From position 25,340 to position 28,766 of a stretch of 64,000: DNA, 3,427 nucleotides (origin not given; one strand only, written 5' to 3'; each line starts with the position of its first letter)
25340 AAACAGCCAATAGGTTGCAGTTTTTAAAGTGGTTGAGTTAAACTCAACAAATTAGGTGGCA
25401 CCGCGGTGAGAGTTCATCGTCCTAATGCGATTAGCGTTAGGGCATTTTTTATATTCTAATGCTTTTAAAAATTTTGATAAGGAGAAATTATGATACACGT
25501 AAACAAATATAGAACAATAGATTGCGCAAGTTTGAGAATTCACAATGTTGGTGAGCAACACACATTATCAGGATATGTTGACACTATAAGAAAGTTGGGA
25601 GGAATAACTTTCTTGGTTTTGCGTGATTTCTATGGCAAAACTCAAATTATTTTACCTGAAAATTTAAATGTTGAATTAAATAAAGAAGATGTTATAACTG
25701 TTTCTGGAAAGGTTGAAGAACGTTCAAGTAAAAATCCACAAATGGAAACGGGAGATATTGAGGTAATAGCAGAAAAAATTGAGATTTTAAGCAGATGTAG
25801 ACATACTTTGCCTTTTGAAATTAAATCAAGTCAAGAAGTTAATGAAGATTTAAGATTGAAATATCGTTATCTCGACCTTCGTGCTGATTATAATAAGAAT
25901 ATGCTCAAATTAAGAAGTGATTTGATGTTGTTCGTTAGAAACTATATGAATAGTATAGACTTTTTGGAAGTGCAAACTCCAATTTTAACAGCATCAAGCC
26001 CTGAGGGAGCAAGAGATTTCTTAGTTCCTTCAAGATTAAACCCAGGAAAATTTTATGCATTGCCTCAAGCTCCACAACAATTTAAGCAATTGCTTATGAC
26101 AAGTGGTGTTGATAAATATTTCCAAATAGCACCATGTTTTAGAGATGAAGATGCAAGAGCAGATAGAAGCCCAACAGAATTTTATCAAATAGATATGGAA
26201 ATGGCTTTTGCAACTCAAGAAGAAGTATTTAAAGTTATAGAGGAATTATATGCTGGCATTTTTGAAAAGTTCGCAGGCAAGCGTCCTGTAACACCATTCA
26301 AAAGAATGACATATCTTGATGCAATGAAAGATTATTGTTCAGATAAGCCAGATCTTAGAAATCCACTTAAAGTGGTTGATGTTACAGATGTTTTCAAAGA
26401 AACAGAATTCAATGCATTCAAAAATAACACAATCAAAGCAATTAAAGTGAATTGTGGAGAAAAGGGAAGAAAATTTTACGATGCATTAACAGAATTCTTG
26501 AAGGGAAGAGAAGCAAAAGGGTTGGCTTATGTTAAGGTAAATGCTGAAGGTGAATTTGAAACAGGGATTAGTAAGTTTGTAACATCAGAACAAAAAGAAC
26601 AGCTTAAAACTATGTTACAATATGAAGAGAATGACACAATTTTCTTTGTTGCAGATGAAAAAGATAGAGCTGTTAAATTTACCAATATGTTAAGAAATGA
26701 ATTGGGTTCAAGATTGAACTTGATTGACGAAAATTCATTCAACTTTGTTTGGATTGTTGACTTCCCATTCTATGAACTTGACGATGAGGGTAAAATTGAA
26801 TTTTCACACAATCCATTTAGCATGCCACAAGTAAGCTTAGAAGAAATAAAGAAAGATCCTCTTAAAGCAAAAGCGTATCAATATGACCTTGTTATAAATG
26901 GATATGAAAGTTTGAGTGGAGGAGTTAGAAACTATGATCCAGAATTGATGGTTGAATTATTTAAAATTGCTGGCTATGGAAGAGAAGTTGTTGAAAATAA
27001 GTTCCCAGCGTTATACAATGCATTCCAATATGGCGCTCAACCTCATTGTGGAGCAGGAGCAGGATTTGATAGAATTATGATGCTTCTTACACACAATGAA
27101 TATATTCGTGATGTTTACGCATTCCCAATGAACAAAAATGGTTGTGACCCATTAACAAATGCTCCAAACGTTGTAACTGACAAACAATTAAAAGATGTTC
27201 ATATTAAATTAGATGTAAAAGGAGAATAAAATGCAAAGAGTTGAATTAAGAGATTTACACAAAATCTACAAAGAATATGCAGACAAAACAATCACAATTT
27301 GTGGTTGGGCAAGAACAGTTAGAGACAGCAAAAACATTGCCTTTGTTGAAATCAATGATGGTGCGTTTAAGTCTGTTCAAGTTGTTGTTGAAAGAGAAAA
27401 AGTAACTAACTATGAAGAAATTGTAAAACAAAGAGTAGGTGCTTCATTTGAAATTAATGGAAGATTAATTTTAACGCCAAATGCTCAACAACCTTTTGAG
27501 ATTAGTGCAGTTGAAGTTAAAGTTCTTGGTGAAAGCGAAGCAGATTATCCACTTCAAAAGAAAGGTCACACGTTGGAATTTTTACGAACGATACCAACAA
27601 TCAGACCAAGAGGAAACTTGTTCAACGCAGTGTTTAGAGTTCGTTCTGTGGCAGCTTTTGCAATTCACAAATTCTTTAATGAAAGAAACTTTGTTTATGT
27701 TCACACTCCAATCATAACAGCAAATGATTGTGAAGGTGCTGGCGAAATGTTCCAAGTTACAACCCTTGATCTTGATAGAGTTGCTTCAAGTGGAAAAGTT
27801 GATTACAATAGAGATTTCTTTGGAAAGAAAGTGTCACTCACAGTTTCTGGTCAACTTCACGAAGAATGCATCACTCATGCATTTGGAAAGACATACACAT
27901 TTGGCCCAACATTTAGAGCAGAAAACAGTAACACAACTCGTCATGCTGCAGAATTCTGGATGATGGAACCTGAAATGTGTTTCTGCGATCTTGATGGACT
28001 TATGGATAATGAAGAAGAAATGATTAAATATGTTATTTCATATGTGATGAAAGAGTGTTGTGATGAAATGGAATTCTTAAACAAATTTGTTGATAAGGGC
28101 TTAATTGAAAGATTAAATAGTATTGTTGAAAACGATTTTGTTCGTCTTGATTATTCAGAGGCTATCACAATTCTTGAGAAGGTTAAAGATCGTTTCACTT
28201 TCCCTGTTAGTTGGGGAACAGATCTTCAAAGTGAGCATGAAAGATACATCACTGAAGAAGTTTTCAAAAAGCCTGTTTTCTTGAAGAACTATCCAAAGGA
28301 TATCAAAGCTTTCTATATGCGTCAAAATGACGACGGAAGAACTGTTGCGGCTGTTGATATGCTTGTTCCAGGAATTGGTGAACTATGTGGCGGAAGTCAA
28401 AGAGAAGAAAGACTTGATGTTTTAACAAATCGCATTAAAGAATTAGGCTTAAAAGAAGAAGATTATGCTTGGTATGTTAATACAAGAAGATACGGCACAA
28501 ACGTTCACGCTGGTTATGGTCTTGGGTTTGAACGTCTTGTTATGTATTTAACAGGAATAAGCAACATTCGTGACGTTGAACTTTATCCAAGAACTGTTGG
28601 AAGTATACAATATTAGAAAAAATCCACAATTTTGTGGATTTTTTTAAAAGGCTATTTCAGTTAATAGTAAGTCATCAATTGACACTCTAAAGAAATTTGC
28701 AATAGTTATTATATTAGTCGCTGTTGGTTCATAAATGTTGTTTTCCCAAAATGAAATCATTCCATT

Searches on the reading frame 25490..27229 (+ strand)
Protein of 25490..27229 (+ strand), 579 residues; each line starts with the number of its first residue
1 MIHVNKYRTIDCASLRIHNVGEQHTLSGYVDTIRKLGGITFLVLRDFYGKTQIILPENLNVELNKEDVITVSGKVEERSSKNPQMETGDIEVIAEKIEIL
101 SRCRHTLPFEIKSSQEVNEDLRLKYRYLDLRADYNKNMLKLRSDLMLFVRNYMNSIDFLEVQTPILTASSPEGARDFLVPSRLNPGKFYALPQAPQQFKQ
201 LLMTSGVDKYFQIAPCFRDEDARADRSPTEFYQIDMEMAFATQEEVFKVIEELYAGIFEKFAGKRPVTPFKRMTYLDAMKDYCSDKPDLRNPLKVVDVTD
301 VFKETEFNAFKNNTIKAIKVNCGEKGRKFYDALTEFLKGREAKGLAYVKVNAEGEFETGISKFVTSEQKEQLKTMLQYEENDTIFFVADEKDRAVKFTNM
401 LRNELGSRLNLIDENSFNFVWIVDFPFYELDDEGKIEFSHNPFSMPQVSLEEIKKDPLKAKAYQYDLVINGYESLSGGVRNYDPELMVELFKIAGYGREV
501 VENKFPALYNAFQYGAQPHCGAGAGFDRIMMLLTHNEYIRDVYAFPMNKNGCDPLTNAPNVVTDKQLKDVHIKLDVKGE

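Call 40: search_protein_families(library=pfam, proteins=[window:25490-27229:+], max_evalue=0.001)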
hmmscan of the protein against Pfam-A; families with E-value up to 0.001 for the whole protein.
window:25490-27229:+ (579 aa): 3 families
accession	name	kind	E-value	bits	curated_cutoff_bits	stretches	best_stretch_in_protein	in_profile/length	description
PF00152.25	tRNA-synt_2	-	2.7e-106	355.6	25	1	118-549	1-308/308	tRNA synthetases class II (D, K and N)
PF02938.19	GAD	-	5e-16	59.2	23.4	1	311-396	7-93/95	GAD domain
PF01336.31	tRNA_anti-codon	-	9.1e-12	45.2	27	1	25-100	2-75/75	OB-fold nucleic acid binding domain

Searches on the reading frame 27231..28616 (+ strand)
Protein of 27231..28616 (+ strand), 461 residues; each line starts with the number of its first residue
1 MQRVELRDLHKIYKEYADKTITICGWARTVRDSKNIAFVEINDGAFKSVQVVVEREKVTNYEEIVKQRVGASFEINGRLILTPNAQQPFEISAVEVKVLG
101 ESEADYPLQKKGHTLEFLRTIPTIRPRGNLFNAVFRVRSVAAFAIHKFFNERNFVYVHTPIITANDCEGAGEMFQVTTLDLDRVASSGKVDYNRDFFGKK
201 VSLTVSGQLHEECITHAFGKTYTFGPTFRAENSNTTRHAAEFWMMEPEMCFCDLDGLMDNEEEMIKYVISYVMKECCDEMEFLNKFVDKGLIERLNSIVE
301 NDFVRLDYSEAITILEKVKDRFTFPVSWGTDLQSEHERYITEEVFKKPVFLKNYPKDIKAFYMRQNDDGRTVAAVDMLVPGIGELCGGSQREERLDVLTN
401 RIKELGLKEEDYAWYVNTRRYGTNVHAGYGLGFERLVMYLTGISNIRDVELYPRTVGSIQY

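Call 40: search_protein_families(library=pfam, proteins=[window:27231-28616:+], max_evalue=0.001)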
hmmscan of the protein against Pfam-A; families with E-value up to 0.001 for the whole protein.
window:27231-28616:+ (461 aa): 2 families
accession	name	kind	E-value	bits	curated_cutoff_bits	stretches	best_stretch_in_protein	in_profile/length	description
PF00152.25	tRNA-synt_2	-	5.5e-66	223.2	25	1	130-455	17-307/308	tRNA synthetases class II (D, K and N)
PF01336.31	tRNA_anti-codon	-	2.2e-08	34.4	27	1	21-99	1-75/75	OB-fold nucleic acid binding domain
